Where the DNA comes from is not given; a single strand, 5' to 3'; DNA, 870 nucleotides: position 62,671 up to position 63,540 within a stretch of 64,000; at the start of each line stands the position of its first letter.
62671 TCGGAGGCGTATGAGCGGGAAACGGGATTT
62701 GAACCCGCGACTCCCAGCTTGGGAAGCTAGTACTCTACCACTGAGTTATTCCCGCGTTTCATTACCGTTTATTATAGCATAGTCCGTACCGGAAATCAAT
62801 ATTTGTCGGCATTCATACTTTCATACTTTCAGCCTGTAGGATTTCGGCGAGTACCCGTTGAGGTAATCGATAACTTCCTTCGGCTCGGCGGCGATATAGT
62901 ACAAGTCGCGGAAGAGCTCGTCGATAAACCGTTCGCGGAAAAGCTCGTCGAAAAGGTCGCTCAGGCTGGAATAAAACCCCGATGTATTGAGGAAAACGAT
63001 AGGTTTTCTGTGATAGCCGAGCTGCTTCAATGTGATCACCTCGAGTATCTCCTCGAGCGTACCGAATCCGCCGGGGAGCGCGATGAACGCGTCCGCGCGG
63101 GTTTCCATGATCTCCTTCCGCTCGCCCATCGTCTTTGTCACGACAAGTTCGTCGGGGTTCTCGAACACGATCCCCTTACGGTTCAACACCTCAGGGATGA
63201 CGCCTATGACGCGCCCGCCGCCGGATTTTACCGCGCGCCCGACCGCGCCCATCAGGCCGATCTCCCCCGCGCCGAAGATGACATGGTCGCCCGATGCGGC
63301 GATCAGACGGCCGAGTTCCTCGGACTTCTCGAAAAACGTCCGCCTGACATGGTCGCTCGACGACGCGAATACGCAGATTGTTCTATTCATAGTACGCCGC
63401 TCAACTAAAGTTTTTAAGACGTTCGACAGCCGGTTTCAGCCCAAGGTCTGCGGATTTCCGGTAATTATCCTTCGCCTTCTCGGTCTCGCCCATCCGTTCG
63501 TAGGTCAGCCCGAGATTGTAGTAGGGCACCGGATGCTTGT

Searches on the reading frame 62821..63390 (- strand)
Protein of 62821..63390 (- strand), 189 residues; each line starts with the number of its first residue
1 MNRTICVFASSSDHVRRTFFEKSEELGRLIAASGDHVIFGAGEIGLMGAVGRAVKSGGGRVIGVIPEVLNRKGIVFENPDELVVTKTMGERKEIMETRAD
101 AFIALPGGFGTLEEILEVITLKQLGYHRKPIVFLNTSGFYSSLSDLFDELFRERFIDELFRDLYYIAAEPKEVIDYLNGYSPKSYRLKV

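Call 70: search_protein_families(library=pfam, proteins=[window:62821-63390:-], max_evalue=0.00001)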
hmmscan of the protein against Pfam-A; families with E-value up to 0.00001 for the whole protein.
window:62821-63390:- (189 aa): 2 families
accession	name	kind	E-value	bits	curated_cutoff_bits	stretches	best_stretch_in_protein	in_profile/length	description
PF03641.19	Lysine_decarbox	-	8.5e-39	133.2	27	1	47-177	1-131/131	Possible lysine decarboxylase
PF18306.6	LDcluster4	-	5.8e-17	62.1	26.3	1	4-135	3-124/151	SLOG cluster4 family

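Call 107: search_solved_structures(query=window:62824-63390:-, max_evalue=1e-10, show_alignments=5)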
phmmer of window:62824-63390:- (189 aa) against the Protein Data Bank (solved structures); distinct sequences matched with E-value up to 1e-10: 14.
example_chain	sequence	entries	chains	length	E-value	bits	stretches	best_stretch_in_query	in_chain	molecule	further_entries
2a33_A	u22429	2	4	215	5.9e-40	140.4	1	3-186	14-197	hypothetical protein | Uncharacterized protein At2g37210/T2N18.3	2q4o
5zbj_A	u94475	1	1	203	3.7e-37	131.2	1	3-183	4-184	Putative cytokinin riboside 5'-monophosphate phosphoribohydrolase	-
1ydh_A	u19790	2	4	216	8.5e-37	130.1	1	3-184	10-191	At5g11950 | Lysine decarboxylase-like protein At5g11950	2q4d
5zbk_A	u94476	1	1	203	2.6e-36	128.5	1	3-183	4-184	Putative cytokinin riboside 5'-monophosphate phosphoribohydrolase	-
1t35_A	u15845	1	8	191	6e-35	124.1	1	3-181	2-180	HYPOTHETICAL PROTEIN YVDD, Putative Lysine Decarboxylase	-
3qua_A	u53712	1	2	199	7.6e-31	110.7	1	4-151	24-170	Putative uncharacterized protein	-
3sbx_A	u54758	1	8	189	1.6e-30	109.7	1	16-156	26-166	Putative uncharacterized protein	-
7w2i_A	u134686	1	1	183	5.3e-30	107.9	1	4-152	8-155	Cytokinin riboside 5'-monophosphate phosphoribohydrolase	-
7w2i_B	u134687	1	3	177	6.2e-30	107.7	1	4-152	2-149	Cytokinin riboside 5'-monophosphate phosphoribohydrolase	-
5its_A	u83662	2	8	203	3.1e-27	98.9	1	5-183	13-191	Cytokinin riboside 5'-monophosphate phosphoribohydrolase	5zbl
5ajt_A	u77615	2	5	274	1.1e-20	77.5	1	4-156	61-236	PHOSPHORIBOHYDROLASE LONELY GUY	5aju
1wek_A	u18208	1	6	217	1.1e-13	54.7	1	6-182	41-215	hypothetical protein TT1465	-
9us2_A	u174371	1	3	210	3e-12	50.1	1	7-180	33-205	Cytokinin riboside 5'-monophosphate phosphoribohydrolase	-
5wq3_A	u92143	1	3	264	1.3e-11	48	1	3-167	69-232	Cytokinin riboside 5'-monophosphate phosphoribohydrolase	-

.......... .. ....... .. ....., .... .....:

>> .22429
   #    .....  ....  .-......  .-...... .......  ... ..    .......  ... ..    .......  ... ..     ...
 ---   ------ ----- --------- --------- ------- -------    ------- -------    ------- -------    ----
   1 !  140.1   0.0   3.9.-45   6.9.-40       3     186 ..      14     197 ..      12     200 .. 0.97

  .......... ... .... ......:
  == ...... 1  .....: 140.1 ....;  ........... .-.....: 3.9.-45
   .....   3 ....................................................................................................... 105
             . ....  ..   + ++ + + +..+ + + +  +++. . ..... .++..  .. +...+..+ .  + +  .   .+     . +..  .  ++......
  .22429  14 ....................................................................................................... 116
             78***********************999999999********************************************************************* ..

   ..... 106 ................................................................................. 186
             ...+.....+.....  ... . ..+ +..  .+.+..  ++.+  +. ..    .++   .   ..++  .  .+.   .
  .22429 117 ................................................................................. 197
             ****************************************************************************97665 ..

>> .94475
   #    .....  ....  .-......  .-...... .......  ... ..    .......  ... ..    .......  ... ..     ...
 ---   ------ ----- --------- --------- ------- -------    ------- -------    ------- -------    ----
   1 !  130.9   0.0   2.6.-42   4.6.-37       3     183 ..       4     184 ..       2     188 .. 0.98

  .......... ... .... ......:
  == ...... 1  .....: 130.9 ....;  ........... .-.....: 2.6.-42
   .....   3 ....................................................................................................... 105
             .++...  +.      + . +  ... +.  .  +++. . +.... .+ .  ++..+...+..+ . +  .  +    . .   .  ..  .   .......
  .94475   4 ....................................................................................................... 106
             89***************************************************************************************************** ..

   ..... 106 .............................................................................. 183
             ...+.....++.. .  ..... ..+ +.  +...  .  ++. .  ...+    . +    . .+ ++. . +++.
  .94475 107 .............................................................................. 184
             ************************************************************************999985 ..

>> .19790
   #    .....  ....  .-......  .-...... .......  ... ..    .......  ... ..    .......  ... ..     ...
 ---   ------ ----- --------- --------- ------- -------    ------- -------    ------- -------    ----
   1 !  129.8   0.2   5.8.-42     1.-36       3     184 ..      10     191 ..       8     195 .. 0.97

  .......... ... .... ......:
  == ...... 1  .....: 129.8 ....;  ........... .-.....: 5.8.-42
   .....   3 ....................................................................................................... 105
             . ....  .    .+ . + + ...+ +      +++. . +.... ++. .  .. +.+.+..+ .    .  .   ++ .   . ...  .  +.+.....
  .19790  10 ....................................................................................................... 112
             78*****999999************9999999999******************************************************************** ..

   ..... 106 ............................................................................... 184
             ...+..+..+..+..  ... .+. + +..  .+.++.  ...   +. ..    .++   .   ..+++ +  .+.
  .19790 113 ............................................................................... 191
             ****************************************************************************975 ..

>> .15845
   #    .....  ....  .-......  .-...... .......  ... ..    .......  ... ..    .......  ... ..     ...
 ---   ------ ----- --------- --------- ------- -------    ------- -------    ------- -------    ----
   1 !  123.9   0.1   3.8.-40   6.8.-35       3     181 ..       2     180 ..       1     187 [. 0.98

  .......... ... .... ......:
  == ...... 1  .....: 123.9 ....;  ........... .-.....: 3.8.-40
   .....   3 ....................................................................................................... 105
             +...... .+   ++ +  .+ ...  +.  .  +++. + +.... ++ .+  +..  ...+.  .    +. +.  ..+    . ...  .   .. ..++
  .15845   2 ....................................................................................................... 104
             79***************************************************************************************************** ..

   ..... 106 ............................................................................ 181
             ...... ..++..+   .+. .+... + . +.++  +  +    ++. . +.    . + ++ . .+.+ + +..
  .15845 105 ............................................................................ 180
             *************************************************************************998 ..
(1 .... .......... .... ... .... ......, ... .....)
